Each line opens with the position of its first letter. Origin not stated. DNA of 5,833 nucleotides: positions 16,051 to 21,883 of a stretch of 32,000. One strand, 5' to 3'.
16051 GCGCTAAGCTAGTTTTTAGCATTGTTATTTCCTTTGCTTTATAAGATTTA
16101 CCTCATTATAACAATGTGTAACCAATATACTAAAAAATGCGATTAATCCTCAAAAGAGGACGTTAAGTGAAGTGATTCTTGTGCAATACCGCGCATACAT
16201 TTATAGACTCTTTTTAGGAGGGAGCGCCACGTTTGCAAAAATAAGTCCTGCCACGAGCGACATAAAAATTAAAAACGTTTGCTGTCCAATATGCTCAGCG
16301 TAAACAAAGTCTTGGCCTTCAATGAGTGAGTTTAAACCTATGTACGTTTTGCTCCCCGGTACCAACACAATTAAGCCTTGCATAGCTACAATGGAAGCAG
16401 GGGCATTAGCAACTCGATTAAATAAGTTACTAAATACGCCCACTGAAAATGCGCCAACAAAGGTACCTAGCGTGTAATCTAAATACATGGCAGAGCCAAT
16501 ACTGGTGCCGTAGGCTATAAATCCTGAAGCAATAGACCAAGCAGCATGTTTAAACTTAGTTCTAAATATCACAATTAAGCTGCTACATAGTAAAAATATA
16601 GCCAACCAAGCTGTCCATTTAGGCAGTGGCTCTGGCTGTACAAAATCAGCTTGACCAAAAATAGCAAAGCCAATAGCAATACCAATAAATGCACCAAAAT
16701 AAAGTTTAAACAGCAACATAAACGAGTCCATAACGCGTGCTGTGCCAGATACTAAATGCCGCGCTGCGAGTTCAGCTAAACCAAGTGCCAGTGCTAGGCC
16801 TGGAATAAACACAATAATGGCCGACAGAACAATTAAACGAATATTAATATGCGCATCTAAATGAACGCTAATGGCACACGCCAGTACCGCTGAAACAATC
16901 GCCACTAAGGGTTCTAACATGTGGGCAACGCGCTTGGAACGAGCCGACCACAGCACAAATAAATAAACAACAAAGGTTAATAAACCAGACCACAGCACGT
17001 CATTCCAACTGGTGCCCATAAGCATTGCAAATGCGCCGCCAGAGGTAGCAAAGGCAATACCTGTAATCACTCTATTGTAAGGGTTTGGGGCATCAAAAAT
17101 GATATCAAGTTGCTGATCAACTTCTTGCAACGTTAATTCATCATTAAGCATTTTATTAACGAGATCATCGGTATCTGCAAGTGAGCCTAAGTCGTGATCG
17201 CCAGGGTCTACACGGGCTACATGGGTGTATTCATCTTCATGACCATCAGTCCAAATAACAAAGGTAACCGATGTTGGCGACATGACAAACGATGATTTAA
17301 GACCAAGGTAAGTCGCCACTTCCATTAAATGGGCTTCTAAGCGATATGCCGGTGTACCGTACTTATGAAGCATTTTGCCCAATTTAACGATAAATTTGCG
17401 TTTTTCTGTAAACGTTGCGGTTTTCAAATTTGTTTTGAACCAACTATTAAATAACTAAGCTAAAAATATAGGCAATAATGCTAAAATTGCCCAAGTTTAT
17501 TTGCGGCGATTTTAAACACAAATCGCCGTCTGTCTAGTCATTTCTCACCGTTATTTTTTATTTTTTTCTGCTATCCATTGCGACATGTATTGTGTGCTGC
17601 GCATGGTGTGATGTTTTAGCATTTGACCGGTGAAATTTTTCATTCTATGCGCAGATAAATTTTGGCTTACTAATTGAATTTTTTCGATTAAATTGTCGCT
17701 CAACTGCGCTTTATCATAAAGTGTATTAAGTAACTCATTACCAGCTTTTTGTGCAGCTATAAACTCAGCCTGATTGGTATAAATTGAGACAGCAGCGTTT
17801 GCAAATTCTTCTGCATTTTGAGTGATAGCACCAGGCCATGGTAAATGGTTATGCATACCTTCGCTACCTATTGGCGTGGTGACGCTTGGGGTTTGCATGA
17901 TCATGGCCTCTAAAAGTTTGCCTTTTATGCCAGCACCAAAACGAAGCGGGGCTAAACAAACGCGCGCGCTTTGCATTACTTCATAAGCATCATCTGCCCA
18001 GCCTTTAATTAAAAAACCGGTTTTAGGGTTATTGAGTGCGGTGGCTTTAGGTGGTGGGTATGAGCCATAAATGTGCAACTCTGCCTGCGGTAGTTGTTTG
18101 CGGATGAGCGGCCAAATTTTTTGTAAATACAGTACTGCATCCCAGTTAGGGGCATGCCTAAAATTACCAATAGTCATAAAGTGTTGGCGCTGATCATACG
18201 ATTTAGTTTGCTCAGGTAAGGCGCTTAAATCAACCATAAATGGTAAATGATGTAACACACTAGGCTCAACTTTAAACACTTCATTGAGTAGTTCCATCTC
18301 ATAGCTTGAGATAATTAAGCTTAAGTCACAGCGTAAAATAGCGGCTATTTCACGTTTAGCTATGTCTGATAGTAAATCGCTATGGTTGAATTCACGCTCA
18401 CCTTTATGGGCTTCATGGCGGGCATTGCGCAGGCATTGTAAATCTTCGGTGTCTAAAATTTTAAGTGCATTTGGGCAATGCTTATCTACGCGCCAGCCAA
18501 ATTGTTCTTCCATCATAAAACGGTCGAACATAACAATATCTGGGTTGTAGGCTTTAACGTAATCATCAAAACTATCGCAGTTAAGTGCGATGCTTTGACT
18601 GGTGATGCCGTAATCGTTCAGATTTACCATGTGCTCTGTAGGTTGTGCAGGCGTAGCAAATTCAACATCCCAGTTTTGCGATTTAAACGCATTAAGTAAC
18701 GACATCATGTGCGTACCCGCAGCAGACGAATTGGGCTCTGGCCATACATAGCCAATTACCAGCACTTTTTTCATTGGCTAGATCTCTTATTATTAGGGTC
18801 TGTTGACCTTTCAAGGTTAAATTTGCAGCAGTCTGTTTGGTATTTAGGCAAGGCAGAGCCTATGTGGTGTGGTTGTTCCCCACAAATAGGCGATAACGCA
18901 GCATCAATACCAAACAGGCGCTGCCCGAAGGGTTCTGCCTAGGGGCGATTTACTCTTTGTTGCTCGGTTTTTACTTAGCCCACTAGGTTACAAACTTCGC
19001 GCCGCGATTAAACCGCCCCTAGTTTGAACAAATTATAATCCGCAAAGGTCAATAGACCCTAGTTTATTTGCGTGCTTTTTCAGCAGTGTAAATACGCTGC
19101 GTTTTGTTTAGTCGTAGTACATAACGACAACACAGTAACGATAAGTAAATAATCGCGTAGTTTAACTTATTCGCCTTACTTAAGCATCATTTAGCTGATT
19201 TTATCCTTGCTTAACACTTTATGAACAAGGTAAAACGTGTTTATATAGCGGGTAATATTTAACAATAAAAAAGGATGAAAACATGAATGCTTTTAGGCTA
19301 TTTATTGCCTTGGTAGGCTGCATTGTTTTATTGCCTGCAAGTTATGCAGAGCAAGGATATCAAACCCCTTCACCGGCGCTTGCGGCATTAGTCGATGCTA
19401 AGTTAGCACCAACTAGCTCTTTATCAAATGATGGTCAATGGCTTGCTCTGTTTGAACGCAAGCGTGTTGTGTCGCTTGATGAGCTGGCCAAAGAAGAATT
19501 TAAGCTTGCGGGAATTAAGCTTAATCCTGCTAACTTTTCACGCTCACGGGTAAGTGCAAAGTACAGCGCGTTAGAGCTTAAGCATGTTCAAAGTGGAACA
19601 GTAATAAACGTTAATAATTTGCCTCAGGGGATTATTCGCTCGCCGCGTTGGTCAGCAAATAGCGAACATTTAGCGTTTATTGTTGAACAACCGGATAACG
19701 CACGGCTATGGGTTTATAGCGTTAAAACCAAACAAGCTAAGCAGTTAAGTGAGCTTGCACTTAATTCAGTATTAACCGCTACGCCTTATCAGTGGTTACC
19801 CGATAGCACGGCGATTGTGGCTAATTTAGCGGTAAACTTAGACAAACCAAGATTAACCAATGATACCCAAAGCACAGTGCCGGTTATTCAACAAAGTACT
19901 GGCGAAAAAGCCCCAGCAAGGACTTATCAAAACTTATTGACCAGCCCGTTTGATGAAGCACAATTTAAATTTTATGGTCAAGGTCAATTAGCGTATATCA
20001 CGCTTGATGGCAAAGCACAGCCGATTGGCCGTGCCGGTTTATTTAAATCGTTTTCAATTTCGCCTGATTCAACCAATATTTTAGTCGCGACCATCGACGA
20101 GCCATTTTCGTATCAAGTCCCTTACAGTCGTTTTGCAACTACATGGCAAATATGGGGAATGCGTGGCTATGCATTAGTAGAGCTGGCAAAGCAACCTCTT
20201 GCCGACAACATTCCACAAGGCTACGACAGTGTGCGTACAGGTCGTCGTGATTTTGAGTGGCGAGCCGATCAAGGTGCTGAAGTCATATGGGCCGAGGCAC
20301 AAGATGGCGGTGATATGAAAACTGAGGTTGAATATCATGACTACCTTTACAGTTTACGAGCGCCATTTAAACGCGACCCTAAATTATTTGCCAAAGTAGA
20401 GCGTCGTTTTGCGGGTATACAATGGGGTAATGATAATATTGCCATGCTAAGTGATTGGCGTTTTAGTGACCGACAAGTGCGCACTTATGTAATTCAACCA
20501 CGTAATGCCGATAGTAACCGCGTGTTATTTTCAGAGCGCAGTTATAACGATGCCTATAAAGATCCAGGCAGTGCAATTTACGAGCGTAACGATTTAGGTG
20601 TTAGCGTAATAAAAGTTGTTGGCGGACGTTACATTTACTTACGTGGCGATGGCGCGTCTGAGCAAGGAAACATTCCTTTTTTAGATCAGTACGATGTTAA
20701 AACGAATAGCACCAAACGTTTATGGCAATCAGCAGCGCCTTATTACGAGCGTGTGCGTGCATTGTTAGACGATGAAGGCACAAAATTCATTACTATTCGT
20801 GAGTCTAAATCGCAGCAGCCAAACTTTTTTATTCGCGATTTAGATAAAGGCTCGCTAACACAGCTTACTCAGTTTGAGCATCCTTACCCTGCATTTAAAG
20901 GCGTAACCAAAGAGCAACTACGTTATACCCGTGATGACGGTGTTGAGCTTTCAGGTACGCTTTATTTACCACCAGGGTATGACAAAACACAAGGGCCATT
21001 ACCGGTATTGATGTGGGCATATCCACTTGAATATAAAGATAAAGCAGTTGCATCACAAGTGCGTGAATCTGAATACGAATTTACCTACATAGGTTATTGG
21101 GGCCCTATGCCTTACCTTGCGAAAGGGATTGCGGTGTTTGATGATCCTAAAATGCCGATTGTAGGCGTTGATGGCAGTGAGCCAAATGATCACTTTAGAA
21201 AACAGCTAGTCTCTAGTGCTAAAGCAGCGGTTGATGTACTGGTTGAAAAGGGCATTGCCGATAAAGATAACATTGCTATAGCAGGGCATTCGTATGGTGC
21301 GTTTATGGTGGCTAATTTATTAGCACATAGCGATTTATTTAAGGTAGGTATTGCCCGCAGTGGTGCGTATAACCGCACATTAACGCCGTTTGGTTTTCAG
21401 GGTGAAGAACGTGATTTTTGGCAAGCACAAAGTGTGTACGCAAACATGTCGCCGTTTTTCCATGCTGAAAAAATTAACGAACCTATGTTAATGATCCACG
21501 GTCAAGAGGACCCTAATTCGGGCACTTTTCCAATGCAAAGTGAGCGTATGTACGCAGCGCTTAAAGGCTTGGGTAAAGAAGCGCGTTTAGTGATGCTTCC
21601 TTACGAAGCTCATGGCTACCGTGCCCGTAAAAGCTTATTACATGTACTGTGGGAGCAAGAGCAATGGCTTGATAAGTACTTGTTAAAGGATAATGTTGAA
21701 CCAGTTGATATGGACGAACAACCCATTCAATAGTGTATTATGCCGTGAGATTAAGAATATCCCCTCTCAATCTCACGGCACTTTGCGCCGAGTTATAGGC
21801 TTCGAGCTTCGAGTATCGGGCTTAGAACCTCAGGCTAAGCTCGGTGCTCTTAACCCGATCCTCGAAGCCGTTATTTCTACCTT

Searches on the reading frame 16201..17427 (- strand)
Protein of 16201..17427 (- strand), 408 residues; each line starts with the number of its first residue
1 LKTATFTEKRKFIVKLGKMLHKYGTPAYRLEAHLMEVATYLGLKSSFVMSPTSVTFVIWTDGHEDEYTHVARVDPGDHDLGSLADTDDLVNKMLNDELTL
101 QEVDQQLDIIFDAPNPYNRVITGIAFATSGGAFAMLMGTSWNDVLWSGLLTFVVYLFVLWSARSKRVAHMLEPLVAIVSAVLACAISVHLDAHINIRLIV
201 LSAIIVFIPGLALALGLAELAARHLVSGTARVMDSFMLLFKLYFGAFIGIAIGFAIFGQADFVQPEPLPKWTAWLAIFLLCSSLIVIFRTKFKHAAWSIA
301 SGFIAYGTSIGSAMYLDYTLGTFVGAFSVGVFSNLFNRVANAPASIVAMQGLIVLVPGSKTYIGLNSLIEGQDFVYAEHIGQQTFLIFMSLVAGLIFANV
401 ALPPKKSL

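Call 53: search_protein_families(library=pfam, proteins=[window:16201-17427:-], max_evalue=0.0001)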
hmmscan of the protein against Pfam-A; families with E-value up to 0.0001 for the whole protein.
window:16201-17427:- (408 aa): 2 families
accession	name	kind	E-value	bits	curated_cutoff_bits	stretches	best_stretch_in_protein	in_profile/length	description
PF06738.18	ThrE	-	5.1e-61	206.6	26.3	2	12-252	2-240/241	Putative threonine/serine exporter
PF12821.13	ThrE_2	-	1e-13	52.1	27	1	277-399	5-127/129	Threonine/Serine exporter, ThrE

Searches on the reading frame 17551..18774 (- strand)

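Call 53: search_protein_families(library=pfam, proteins=[window:17551-18774:-], max_evalue=0.0001)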
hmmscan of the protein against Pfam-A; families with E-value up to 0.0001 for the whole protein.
window:17551-18774:- (407 aa): 1 family
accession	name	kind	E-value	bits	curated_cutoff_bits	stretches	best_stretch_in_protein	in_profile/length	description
PF13692.12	Glyco_trans_1_4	-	1.1e-20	74.8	27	1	197-334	2-142/142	Glycosyl transferases group 1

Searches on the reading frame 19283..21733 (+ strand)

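Call 53: search_protein_families(library=pfam, proteins=[window:19283-21733:+], max_evalue=0.0001)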
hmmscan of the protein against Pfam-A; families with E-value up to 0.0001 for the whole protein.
window:19283-21733:+ (816 aa): 2 families
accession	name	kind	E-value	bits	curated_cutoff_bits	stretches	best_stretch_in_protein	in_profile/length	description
PF00326.27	Peptidase_S9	-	1.2e-25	90.8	22.6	1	647-800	49-210/213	Prolyl oligopeptidase family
PF02129.25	Peptidase_S15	-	4.9e-11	43.3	23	1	552-688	1-122/262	X-Pro dipeptidyl-peptidase (S15 family)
